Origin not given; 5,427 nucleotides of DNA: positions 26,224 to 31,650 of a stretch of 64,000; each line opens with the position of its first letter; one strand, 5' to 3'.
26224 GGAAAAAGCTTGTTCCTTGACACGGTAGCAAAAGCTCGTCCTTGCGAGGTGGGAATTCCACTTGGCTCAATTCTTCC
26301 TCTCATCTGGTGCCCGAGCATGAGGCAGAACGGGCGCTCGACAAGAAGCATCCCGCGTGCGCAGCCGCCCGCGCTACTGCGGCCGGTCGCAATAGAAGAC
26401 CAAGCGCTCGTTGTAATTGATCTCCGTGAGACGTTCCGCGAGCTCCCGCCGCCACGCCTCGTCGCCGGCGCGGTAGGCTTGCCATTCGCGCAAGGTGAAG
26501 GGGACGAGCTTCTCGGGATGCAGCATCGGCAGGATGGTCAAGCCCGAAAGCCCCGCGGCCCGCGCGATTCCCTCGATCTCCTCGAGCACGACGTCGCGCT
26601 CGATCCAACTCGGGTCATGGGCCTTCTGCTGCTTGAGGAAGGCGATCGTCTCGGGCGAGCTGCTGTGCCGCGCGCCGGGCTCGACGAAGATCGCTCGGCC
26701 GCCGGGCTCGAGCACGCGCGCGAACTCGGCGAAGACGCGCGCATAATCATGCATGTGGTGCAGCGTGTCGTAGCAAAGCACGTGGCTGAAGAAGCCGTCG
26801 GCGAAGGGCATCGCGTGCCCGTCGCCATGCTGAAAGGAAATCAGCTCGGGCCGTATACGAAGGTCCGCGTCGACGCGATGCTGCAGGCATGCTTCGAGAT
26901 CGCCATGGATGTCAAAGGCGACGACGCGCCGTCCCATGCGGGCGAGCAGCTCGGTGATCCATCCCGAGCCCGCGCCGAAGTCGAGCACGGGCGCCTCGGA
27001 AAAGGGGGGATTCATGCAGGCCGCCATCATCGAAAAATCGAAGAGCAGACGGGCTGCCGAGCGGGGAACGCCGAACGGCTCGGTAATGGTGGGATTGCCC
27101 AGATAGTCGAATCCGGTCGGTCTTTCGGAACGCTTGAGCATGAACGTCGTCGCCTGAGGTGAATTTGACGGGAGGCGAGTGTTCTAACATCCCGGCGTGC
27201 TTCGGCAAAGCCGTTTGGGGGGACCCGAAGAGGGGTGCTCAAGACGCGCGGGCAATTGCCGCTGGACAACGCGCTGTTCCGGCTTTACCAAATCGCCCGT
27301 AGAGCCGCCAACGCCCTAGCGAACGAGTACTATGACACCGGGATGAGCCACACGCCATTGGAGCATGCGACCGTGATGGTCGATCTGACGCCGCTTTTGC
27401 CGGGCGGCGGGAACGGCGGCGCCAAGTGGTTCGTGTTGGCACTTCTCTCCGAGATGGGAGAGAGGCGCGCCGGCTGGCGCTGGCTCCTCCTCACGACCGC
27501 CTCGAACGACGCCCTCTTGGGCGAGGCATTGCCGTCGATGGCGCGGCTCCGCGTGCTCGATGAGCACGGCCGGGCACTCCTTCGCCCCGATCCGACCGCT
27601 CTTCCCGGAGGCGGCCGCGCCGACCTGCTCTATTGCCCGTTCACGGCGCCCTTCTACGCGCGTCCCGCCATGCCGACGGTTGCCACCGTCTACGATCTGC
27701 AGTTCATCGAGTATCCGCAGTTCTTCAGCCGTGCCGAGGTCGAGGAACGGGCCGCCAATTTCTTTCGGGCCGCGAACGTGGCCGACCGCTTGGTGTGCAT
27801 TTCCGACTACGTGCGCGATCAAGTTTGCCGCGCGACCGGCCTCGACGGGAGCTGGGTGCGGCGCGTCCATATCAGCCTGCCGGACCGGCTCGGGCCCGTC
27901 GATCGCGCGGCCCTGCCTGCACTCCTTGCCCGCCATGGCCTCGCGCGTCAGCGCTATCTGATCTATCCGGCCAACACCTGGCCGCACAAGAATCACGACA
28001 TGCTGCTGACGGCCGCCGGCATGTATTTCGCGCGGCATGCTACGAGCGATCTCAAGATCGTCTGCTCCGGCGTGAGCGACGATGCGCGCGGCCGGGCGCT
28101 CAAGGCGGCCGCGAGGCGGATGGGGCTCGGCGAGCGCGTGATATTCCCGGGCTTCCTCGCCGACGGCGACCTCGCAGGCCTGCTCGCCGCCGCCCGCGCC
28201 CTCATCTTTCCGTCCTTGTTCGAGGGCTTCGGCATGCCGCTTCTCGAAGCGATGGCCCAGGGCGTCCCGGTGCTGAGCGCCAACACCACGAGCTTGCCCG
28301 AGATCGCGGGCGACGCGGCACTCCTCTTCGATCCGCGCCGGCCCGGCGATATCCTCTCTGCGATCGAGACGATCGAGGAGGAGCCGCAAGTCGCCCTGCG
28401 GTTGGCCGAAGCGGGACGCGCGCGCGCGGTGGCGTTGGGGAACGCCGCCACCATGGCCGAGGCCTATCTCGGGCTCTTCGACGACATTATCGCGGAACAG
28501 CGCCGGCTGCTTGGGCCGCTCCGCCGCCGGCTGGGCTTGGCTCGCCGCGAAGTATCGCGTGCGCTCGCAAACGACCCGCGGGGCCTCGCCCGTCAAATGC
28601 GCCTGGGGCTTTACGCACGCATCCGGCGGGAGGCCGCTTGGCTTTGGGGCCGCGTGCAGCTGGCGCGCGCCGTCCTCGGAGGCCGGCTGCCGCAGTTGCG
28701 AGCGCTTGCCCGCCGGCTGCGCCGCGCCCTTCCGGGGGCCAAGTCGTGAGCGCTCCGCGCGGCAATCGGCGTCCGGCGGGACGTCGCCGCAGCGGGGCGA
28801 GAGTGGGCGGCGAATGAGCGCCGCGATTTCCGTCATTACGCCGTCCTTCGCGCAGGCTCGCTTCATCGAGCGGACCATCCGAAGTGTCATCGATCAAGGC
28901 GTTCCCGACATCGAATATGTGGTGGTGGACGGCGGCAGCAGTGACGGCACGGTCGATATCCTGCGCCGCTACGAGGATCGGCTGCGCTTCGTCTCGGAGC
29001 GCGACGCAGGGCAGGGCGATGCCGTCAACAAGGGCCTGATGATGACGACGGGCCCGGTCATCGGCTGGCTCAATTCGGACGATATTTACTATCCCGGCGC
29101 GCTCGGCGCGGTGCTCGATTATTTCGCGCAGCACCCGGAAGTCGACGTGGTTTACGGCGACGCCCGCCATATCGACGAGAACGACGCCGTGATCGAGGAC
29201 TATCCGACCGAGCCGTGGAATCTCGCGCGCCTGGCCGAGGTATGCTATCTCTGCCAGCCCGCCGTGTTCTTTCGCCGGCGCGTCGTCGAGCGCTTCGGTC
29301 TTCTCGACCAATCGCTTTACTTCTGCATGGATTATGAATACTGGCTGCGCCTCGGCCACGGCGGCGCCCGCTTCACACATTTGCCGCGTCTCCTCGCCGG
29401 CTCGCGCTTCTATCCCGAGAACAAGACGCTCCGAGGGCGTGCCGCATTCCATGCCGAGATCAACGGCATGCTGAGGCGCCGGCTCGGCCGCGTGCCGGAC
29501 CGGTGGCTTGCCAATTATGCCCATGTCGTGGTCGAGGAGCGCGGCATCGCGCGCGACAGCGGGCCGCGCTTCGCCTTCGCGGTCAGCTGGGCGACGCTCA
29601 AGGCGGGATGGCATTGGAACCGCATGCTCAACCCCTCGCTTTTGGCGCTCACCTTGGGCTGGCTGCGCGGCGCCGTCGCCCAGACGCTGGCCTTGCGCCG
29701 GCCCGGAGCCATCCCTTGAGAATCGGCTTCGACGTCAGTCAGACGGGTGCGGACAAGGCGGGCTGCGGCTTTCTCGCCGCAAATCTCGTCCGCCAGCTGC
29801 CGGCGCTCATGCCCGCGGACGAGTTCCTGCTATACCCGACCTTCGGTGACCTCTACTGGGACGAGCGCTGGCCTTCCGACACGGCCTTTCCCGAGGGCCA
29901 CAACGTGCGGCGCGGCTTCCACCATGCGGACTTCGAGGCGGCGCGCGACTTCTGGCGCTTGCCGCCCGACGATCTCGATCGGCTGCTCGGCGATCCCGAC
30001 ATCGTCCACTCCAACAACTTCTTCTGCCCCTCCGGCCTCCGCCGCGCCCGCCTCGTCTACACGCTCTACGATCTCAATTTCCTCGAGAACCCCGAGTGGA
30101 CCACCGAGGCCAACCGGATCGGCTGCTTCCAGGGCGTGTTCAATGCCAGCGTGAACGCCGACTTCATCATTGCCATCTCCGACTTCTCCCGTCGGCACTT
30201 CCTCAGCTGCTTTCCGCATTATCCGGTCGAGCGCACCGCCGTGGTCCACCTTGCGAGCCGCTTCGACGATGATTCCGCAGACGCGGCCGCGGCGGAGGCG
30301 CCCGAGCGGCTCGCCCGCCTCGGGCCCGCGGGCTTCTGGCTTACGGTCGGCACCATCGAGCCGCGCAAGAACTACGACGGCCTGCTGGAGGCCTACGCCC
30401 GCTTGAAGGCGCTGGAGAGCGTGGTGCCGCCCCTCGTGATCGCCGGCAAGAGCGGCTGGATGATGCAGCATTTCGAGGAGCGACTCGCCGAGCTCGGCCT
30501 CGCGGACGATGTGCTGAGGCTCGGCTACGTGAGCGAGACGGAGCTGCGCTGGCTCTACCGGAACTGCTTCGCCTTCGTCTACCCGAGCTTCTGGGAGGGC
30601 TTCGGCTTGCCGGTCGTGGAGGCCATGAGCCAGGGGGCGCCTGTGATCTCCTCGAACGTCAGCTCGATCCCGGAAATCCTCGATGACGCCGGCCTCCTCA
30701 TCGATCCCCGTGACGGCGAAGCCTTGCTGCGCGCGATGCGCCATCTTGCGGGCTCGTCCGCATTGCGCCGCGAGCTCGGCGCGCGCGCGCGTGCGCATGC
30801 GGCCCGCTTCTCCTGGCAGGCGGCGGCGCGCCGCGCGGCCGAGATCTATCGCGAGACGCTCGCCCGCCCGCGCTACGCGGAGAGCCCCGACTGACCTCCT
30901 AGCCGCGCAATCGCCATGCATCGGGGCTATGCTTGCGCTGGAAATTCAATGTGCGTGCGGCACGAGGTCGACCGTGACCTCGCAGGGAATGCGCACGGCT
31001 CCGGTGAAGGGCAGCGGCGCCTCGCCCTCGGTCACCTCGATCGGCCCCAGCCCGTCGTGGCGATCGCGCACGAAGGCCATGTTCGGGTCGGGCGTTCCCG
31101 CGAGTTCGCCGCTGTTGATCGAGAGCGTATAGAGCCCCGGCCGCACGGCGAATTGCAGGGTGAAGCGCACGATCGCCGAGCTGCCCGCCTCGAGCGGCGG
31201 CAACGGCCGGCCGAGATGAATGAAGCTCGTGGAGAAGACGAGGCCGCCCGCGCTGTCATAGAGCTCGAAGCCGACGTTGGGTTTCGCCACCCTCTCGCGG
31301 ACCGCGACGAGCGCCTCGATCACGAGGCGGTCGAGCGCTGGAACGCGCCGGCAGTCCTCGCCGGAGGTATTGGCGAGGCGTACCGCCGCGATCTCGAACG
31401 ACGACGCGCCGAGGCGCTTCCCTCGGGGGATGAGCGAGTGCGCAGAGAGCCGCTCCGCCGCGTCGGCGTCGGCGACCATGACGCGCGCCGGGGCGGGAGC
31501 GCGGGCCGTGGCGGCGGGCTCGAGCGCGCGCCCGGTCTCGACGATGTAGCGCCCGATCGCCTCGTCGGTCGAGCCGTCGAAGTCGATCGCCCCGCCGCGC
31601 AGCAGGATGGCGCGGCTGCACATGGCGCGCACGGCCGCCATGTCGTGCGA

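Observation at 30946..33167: Orphan Wzt-type ABC ATPase with glycan-binding C-terminal domain and no cognate Wzm permease in the window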

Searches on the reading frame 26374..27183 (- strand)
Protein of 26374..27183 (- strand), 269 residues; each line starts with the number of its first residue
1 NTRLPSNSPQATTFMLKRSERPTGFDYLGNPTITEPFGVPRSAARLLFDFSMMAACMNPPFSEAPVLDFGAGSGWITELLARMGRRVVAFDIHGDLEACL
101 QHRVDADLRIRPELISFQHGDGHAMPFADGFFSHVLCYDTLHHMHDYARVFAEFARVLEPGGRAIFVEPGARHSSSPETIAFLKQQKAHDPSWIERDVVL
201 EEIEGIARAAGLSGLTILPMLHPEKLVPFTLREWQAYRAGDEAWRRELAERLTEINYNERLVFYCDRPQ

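Call 7: search_protein_families(library=pfam, proteins=[window:26374-27183:-], max_evalue=0.01)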
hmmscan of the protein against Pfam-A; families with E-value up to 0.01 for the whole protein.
window:26374-27183:- (269 aa): 7 families
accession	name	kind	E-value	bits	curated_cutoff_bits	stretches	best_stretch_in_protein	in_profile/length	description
PF08241.18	Methyltransf_11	-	4.8e-22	78.9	21.2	1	67-166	1-95/95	Methyltransferase domain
PF13649.12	Methyltransf_25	-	8.3e-18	65.3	27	1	66-162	1-97/97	Methyltransferase domain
PF13489.12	Methyltransf_23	-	1.1e-13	51.6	27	1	60-177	20-124/164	Methyltransferase domain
PF13847.12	Methyltransf_31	-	8.8e-10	38.9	27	1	62-170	3-113/145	Methyltransferase domain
PF08242.18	Methyltransf_12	-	1.9e-08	35.4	30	1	67-163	1-97/98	Methyltransferase domain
PF01209.24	Ubie_methyltran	-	1.8e-06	27.9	20.1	1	63-168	48-153/233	ubiE/COQ5 methyltransferase family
PF00398.26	RrnaAD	-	0.002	17.7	24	1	63-109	31-77/263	Ribosomal RNA adenine dimethylase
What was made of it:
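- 26374..27141 (-): Class-I SAM methyltransferase (255 aa). Candidate glycan O-methyltransferase; not WbdD-like. Pfam Methyltransf_11 E 4.8e-22 (call 7).
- On WbdD-type chain terminator (for the methyltransferase at 26374..27141): The 255-aa protein has a methyltransferase domain only (call 7).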

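Call 17: search_protein_families(library=ncbifam, proteins=[window:26374-27141:-], max_evalue=0.01)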
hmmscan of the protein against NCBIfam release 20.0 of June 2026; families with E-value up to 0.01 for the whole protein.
window:26374-27141:- (255 aa): 34 families (the best 25 are shown)
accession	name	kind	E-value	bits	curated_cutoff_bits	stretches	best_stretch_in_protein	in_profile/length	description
NF045667.1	MTase_DVU1556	equivalog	2.8e-13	49.8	155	1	48-199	22-161/213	DVU_1556 family methyltransferase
TIGR02072.1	BioC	equivalog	1.6e-12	47.8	184.95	1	46-154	32-134/244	malonyl-ACP O-methyltransferase BioC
NF041675.1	sarc_dimgly_tmase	equivalog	2.3e-11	44.2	550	1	39-164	57-180/278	sarcosine/dimethylglycine N-methyltransferase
NF041820.1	daptide_MTase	equivalog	4.9e-11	42.6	175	1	49-160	37-150/243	daptide-type RiPP biosynthesis methyltransferase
NF001241.0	PRK00216.1-2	equivalog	6.6e-11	42.3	327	1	51-154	54-149/231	demethylmenaquinone methyltransferase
TIGR01934.1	MenG_MenH_UbiE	subfamily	3.8e-10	39.5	158.35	1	47-158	38-147/223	ubiquinone/menaquinone biosynthesis methyltransferase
TIGR01983.1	UbiG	equivalog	1.7e-08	34.1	102.95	1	45-152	46-151/228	bifunctional 2-polyprenyl-6-hydroxyphenol methylase/3-demethylubiquinol 3-O-methyltransferase UbiG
NF045825.1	FAmtase_mtf2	equivalog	2.5e-07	30.2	400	1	101-177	107-178/248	fatty-acid O-methyltransferase Mtf2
NF052510.1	methyltran_MpqE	exception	2.8e-07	30.2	335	1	42-154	40-153/234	methyl-plastoquinone biosynthesis methyltransferase MpqE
NF041537.1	ArsM_AhpD_UU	exception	3.7e-07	29.2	510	1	51-152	79-180/345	arsenite methyltransferase/AhpD domain selenoprotein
NF047649.1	MTase_UXPK_star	exception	4.2e-07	29.3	460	1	51-152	80-181/283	methyltransferase/UXPK-star double selenoprotein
NF045823.1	PthPhpthDimycoMt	equivalog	5.1e-07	29.1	300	1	101-153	115-167/256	phthiotriol/phenolphthiotriol dimycocerosates methyltransferase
TIGR02021.1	BchM-ChlM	equivalog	6.4e-07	29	158.9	1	48-132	54-135/218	magnesium protoporphyrin IX methyltransferase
NF041536.1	ArsM_DUF2284_UU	exception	8.1e-07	27.7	575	1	51-153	79-181/459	arsenite methyltransferase/DUF2284 domain selenoprotein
NF001243.0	PRK00216.1-4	equivalog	8.9e-07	28.5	235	1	98-168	97-162/237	demethylmenaquinone methyltransferase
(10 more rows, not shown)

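Call 60: search_solved_structures(query=window:26374-27141:-, max_evalue=0.001)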
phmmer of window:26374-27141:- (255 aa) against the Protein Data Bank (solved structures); distinct sequences matched with E-value up to 0.001: 27.
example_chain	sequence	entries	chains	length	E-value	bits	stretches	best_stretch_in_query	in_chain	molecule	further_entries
1vl5_A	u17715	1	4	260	6.5e-10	42.2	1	50-182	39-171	unknown conserved protein BH2331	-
8zc8_A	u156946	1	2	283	1.3e-09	41.2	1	50-176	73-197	MitM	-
21zq_A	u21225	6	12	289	1.4e-09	41.1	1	50-176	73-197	MitM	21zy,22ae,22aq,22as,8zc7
6uv6_A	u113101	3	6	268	3.3e-08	36.6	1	45-163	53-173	D-glucose O-methyltransferase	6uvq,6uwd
3bus_A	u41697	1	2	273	9e-08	35.2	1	52-151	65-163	Methyltransferase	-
2yqz_A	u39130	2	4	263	1e-07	35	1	38-166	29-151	Hypothetical protein TTHA0223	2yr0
1xxl_A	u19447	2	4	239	1.1e-07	35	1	49-186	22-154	YcgJ protein | ycgJ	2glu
5wp5_A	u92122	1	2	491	4.1e-07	33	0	52-172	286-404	Phosphomethylethanolamine N-methyltransferase 2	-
1ve3_A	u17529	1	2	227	2.5e-06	30.5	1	50-153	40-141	hypothetical protein PH0226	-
4krh_A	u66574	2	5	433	5.7e-06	29.3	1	50-203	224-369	Phosphoethanolamine N-methyltransferase 2 | Phospholethanolamine N-methyltransferase 2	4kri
3dlc_A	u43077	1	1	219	6.7e-06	29.1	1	51-181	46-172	Putative S-adenosyl-L-methionine-dependent Methyltransferase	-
7v6h_A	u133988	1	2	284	1e-05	28.4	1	29-154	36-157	Cyclopropane fatty-acyl-phospholipid synthase-like methyltransferase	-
3l8d_A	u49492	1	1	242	1.3e-05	28.1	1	48-153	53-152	Methyltransferase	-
8ys9_A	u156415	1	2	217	1.3e-05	28.1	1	51-154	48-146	Phosphatidylethanolamine N-methyltransferase/phosphatidyl-N-methylethanolamine N-methyltra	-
5gm1_A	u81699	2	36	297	2.9e-05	27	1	49-176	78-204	O-methylransferase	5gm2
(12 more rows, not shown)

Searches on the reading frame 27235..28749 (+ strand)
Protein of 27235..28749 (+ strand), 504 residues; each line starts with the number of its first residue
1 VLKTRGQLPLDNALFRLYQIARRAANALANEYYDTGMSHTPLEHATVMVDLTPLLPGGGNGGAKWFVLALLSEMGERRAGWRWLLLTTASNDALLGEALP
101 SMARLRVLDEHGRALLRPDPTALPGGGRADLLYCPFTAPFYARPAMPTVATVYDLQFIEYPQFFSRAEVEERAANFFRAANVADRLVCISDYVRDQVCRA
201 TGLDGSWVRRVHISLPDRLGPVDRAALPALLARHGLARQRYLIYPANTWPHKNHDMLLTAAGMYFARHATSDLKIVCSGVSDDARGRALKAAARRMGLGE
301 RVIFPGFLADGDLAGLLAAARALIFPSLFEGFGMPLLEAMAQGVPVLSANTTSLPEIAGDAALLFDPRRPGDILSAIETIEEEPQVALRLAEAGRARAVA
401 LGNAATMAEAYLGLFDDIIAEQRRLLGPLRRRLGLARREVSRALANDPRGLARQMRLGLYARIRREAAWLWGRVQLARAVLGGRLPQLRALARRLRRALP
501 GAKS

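Call 3: search_protein_families(library=pfam, proteins=[window:27235-28749:+], max_evalue=0.01)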
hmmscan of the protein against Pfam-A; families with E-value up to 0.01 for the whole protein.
window:27235-28749:+ (504 aa): 5 families
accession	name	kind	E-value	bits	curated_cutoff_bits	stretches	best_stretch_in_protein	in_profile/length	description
PF00534.26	Glycos_transf_1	-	5.2e-26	91.6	26.4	1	238-396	14-171/172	Glycosyl transferases group 1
PF13692.12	Glyco_trans_1_4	-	4.3e-23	82.6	27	1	241-380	3-139/142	Glycosyl transferases group 1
PF20706.3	GT4-conflict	-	9.8e-09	35.1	26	1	165-351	129-313/385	Family 4 Glycosyltransferase in conflict systems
PF13524.12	Glyco_trans_1_2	-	2.5e-06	28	25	1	301-409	28-140/144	Glycosyl transferase-like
PF13439.12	Glyco_transf_4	-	0.00053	20.5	28.5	1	128-211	72-162/170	Glycosyltransferase Family 4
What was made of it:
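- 27235..28749 (+): GT4 glycosyltransferase (GT4a). The start codon is uncertain. Pfam Glycos_transf_1 E 5.2e-26 (call 3).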

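Call 74: search_protein_families(library=ncbifam, proteins=[window:27235-28749:+], max_evalue=0.00001)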
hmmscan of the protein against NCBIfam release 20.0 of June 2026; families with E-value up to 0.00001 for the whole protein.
window:27235-28749:+ (504 aa): 13 families
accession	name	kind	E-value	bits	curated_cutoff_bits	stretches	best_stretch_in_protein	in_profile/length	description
TIGR04047.1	MSMEG_0565_glyc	hypoth_equivalog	1.1e-18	67.5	259.85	1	178-398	134-355/373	MSMEG_0565 family glycosyltransferase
NF041876.1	EPS_EpsE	equivalog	5.1e-18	65.5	400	1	250-409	225-387/389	exopolysaccharide biosynthesis GT4 family glycosyltransferase EpsE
TIGR03449.1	mycothiol_MshA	equivalog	1.3e-16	60.5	462.5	1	170-408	152-394/406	D-inositol-3-phosphate glycosyltransferase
TIGR03088.1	stp2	hypoth_equivalog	2e-14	53.4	409.05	1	248-418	203-373/374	TIGR03088 family PEP-CTERM/XrtA system glycosyltransferase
TIGR02149.1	glgA_Coryne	subfamily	4.2e-10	39.3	302.4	1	180-418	142-390/391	glycogen synthase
TIGR03999.1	thiol_BshA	equivalog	1.5e-09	37.2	273.7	1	288-417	243-372/375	N-acetyl-alpha-D-glucosaminyl L-malate synthase BshA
NF038229.1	Glyco4_Geo_Pelo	equivalog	9.9e-09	34.6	400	1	170-418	97-336/338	GPMC system family 4 glycosyltransferase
NF053787.1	GlcN_PG_synth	equivalog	1e-08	34.5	480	1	306-387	248-330/361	N-acetylglucosaminyl phosphatidylglycerol synthase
NF007396.0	PRK09922.1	equivalog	1.6e-08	33.9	385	1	269-353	211-293/361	lipopolysaccharide 1,6-galactosyltransferase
NF038298.1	EPS_HpsO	equivalog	2.1e-08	33.3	575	1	330-418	299-387/388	hormogonium polysaccharide biosynthesis glycosyltransferase HpsO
NF047684.1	TeichurnBiosyTuaC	equivalog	8.1e-08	31.6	550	1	288-387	258-358/391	teichuronic acid biosynthesis protein TuaC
NF041010.1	glycosy_Agl16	equivalog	2.9e-06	26.4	575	1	239-392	179-326/352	glycosylation protein Agl16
NF038295.1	EPS_HpsP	equivalog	3.5e-06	26.3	550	1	246-352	214-320/388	hormogonium polysaccharide biosynthesis glycosyltransferase HpsP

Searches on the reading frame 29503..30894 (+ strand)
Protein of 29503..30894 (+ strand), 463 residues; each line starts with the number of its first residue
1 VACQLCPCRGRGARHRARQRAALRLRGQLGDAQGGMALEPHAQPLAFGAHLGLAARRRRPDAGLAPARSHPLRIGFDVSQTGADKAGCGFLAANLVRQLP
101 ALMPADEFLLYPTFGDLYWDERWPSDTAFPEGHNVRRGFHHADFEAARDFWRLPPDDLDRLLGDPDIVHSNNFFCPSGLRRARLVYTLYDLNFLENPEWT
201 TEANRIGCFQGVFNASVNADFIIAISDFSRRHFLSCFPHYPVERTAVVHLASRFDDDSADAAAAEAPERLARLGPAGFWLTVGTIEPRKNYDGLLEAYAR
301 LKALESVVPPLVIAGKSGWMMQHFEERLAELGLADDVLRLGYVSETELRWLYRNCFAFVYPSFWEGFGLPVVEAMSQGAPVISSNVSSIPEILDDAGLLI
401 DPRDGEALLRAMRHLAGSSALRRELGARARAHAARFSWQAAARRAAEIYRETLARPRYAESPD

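Call 3: search_protein_families(library=pfam, proteins=[window:29503-30894:+], max_evalue=0.01)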
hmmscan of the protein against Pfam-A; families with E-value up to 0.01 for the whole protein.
window:29503-30894:+ (463 aa): 5 families
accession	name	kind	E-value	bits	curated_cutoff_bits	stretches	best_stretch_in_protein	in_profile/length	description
PF00534.26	Glycos_transf_1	-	2.8e-32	112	26.4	1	278-431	17-171/172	Glycosyl transferases group 1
PF13692.12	Glyco_trans_1_4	-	1.7e-26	93.6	27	1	280-416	5-140/142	Glycosyl transferases group 1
PF20706.3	GT4-conflict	-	7.8e-10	38.7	26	1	219-443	147-383/385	Family 4 Glycosyltransferase in conflict systems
PF13524.12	Glyco_trans_1_2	-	8.7e-07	29.4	25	1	301-443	12-140/144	Glycosyl transferase-like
PF13439.12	Glyco_transf_4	-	3.8e-06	27.5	28.5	1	111-249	26-163/170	Glycosyltransferase Family 4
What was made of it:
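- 29716..30894 (+): GT4 glycosyltransferase (GT4c, 392 aa). Last gene of the convergent GT4-GT2-GT4 operon; it stops 51 bp from the wzt stop. Pfam Glycos_transf_1 E 2.8e-32 (call 3).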

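Call 74: search_protein_families(library=ncbifam, proteins=[window:29503-30894:+], max_evalue=0.00001)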
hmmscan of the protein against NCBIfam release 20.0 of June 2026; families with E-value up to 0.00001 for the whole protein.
window:29503-30894:+ (463 aa): 21 families
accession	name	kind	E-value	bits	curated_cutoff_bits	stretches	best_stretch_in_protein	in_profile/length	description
TIGR04047.1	MSMEG_0565_glyc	hypoth_equivalog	7.3e-31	107.6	259.85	1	217-451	137-373/373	MSMEG_0565 family glycosyltransferase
TIGR03449.1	mycothiol_MshA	equivalog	2.7e-23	82.5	462.5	1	275-453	219-404/406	D-inositol-3-phosphate glycosyltransferase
NF041876.1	EPS_EpsE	equivalog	8.4e-23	81.2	400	1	277-442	215-386/389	exopolysaccharide biosynthesis GT4 family glycosyltransferase EpsE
TIGR03088.1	stp2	hypoth_equivalog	1.8e-20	73.3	409.05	1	280-453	198-374/374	TIGR03088 family PEP-CTERM/XrtA system glycosyltransferase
TIGR02149.1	glgA_Coryne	subfamily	1.1e-19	70.9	302.4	1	215-452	141-390/391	glycogen synthase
NF038295.1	EPS_HpsP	equivalog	1.2e-14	54.1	550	1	280-451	211-386/388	hormogonium polysaccharide biosynthesis glycosyltransferase HpsP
NF041010.1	glycosy_Agl16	equivalog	6.2e-14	51.6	575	1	218-452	133-351/352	glycosylation protein Agl16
TIGR03999.1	thiol_BshA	equivalog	1.6e-12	47.1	273.7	1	309-453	230-374/375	N-acetyl-alpha-D-glucosaminyl L-malate synthase BshA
NF050063.1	ProtGlycPglJ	equivalog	3.8e-12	46.1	500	1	276-445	194-359/363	N-acetylgalactosamine-N,N'-diacetylbacillosaminyl-diphospho-undecaprenol 4-alpha-N-acetylgalactosaminyltransferase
NF053787.1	GlcN_PG_synth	equivalog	4.1e-11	42.3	480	1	354-452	261-359/361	N-acetylglucosaminyl phosphatidylglycerol synthase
NF038229.1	Glyco4_Geo_Pelo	equivalog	1.4e-09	37.5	400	1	218-453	109-337/338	GPMC system family 4 glycosyltransferase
TIGR04063.1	stp3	hypoth_equivalog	3.3e-09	36.1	442.05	1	288-453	222-396/397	TIGR04063 family PEP-CTERM/XrtA system glycosyltransferase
NF038298.1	EPS_HpsO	equivalog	4.7e-09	35.5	575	1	364-451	298-386/388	hormogonium polysaccharide biosynthesis glycosyltransferase HpsO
TIGR02470.1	sucr_synth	equivalog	1.8e-08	33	810.4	1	282-408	556-699/784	sucrose synthase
NF047684.1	TeichurnBiosyTuaC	equivalog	2.6e-08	33.2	550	1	339-452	274-389/391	teichuronic acid biosynthesis protein TuaC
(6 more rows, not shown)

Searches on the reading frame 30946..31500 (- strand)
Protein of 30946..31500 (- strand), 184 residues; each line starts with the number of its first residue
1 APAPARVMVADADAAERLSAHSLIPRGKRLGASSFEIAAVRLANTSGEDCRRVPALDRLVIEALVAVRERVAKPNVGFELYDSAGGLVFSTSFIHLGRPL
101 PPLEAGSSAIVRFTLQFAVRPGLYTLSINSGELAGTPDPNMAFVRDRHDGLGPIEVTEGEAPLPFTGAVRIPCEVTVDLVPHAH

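Call 39: search_solved_structures(query=window:30946-31500:-, max_evalue=10, show_alignments=2)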
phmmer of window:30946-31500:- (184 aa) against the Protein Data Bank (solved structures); distinct sequences matched with E-value up to 10: 2.
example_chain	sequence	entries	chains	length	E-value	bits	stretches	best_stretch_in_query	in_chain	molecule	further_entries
7tnb_AAA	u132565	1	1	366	0.22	14.6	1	35-141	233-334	NADH:flavin oxidoreductase/NADH oxidase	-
1xy7_A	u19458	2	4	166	0.6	13.2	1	118-176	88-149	unknown protein | Protein At5g48480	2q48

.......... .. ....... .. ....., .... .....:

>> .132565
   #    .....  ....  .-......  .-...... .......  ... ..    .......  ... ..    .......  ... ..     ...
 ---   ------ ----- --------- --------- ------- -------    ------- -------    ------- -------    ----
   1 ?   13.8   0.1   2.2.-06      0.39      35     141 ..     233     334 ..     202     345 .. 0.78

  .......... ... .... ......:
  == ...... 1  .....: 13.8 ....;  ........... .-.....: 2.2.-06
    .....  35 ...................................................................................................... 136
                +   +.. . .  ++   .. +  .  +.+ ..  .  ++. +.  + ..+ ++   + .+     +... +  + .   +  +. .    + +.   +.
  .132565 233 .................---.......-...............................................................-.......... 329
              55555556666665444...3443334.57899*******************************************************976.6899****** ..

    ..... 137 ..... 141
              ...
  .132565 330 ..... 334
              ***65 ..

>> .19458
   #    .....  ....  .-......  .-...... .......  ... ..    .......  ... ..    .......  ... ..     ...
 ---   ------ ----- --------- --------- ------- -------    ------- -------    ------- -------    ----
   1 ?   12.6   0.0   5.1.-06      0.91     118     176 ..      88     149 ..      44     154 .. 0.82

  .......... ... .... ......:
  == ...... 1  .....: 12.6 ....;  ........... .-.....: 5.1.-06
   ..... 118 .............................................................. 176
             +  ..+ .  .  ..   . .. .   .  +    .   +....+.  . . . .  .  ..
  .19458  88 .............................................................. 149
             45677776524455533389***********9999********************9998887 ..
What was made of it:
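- On Wzt (ATPase subunit of ABC-transporter-dependent glycan export, binding-domain-bearing class): A single-sequence search of the C-domain against the PDB found nothing (call 39).
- Tried and rejected: A single-sequence search of the Wzt C-domain against the PDB found nothing meaningful (call 39).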
